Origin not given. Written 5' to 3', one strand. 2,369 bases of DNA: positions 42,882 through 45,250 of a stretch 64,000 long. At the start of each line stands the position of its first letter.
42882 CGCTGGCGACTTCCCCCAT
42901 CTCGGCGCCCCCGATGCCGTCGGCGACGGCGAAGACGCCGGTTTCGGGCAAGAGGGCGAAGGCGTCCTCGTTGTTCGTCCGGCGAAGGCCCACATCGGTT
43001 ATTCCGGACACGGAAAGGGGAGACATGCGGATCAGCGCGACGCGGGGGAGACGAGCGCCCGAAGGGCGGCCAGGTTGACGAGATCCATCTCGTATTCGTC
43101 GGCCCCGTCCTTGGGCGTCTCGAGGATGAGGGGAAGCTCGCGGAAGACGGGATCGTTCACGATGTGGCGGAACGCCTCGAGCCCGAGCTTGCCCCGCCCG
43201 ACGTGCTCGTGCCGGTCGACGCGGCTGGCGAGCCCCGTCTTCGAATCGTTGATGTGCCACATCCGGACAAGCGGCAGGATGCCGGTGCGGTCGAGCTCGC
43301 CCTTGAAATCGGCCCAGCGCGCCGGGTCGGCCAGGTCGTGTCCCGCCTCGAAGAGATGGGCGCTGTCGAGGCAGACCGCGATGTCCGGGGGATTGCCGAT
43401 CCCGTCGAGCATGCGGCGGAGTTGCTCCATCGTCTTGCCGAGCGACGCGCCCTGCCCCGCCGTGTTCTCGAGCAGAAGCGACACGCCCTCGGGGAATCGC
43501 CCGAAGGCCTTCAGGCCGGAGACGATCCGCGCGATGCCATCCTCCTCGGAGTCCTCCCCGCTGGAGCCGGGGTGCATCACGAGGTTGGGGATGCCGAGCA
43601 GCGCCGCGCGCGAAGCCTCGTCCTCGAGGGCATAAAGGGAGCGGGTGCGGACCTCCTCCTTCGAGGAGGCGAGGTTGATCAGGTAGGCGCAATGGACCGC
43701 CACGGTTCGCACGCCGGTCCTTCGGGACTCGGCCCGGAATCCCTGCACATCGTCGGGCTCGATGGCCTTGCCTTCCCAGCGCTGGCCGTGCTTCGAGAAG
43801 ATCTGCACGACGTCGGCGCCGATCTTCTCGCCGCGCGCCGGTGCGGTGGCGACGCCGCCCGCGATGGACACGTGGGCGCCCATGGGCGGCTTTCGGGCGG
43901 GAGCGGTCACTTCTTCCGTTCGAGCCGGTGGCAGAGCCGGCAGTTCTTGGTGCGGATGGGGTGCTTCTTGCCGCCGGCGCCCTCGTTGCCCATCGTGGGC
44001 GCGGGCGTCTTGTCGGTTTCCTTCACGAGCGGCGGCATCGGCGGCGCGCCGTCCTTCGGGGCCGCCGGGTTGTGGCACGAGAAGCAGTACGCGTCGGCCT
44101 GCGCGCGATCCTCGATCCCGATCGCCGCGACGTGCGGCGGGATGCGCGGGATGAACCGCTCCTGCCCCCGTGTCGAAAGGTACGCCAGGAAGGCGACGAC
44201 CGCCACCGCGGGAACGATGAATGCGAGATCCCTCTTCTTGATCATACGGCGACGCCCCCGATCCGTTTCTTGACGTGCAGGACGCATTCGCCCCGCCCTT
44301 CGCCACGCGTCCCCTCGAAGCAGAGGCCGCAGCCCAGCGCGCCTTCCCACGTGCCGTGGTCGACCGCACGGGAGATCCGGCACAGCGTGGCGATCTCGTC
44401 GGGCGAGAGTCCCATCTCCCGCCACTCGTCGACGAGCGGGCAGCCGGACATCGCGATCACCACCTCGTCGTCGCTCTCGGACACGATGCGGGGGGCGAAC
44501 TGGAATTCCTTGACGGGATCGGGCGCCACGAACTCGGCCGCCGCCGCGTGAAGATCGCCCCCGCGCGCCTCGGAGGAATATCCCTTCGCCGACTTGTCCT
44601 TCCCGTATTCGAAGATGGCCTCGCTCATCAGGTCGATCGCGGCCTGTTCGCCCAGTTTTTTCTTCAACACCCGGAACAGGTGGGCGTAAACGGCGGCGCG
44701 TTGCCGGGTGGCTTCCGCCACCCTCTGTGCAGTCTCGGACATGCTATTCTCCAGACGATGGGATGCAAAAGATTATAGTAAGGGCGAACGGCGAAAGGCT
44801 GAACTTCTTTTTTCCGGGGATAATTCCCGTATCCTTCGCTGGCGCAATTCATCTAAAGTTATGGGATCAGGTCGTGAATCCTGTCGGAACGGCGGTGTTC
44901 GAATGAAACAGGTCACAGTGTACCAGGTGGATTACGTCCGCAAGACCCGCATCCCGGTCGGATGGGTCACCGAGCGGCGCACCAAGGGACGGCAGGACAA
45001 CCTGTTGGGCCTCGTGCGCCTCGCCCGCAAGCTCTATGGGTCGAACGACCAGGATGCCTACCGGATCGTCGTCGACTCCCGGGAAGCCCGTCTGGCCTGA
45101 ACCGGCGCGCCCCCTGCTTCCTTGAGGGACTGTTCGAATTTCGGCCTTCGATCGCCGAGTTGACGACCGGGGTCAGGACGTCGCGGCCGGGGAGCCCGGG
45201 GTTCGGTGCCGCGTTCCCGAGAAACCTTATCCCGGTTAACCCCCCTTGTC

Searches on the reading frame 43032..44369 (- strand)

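Call 10: search_protein_families(library=pfam, proteins=[window:43032-44369:-], max_evalue=0.01)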
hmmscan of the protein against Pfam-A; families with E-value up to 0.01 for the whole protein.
window:43032-44369:- (445 aa): 1 family
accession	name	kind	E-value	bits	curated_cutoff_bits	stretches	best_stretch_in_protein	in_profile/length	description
PF01261.30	AP_endonuc_2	-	2.2e-46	159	31.1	1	181-422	5-233/249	Xylose isomerase-like TIM barrel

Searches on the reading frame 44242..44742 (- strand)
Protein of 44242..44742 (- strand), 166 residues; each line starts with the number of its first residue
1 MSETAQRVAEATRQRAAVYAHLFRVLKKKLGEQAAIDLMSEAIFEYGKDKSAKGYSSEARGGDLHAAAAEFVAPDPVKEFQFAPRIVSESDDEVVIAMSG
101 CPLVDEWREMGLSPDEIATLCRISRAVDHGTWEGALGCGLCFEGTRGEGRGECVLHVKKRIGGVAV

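Call 9: search_protein_families(library=pfam, proteins=[window:44242-44742:-], max_evalue=0.01)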
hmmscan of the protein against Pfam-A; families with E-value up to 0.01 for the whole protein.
window:44242-44742:- (166 aa): 1 family
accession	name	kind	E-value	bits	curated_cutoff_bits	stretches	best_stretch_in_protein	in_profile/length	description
PF14196.11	ATC_hydrolase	-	4.2e-13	50.8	28.1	1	15-156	5-144/145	L-2-amino-thiazoline-4-carboxylic acid hydrolase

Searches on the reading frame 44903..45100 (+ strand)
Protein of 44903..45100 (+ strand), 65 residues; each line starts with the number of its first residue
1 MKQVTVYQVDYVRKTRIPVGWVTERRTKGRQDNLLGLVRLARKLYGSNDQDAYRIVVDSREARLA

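Call 9: search_protein_families(library=pfam, proteins=[window:44903-45100:+], max_evalue=0.01)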
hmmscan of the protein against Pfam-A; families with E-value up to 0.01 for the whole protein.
window:44903-45100:+ (65 aa): 0 families

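Call 12: find_encoding_contigs(protein=window:44903-45100:+, flank=10000, max_places=10)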
Protein window:44903-45100:+ (65 aa): 3 contigs read that carry it; 3 places shown.
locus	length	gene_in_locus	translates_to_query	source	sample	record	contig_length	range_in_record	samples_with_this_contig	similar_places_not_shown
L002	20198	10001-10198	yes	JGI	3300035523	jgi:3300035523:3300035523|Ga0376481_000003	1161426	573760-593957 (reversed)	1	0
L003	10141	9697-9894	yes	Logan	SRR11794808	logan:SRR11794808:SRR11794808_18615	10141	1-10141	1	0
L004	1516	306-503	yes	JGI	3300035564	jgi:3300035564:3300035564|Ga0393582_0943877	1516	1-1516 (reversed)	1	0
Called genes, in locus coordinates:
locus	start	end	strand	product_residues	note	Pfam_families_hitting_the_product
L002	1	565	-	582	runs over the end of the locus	PF13371:TPR_9 (faint), PF00515:TPR_1 (faint), PF13424:TPR_12 (weak), PF13428:TPR_14 (weak), PF13432:TPR_16 (weak), PF13424:TPR_12 (weak), PF13414:TPR_11, PF13432:TPR_16 (weak), +7 more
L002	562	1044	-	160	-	-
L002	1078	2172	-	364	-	PF02073:Peptidase_M29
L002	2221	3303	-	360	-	PF13555:AAA_29 (faint), PF00005:ABC_tran, PF03459:TOBE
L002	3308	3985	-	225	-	PF00528:BPD_transp_1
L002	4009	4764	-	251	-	PF13531:SBP_bac_11, PF01547:SBP_bac_1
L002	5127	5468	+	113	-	PF02635:DsrE (weak)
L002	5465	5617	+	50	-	-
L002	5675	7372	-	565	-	PF13600:DUF4140, PF13598:DUF4139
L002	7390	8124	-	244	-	PF00481:PP2C, PF13672:PP2C_2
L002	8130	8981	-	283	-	PF01261:AP_endonuc_2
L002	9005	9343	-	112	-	-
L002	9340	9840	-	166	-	PF14196:ATC_hydrolase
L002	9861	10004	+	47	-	-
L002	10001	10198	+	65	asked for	-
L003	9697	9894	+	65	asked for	-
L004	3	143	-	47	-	?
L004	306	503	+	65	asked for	-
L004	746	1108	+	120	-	-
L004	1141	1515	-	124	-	?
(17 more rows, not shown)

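Call 18: search_protein_families(library=ncbifam, proteins=[window:44903-45100:+], max_evalue=1)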
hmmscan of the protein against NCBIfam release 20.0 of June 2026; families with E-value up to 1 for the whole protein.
window:44903-45100:+ (65 aa): 0 families

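Call 19: search_protein_families(library=pfam, proteins=[window:44903-45100:+], max_evalue=10)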
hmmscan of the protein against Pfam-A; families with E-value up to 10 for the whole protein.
window:44903-45100:+ (65 aa): 1 family
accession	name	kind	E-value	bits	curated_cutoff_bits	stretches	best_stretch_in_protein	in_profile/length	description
PF25759.1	HP1_ORF34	-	0.2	11.8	27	1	30-61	57-88/180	Bacteriophage HP1 ORF34 baseplate complex protein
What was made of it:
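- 44903..45100 (+): Native, intact 65-aa gene of a conserved hypothetical family in Deferrimicrobiaceae. No Pfam or NCBIfam match (calls 9, 18, 19).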

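Call 80: search_protein_families(library=padloc, proteins=[window:44903-45100:+], max_evalue=0.01)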
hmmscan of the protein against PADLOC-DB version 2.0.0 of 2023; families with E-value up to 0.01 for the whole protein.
window:44903-45100:+ (65 aa): 0 families
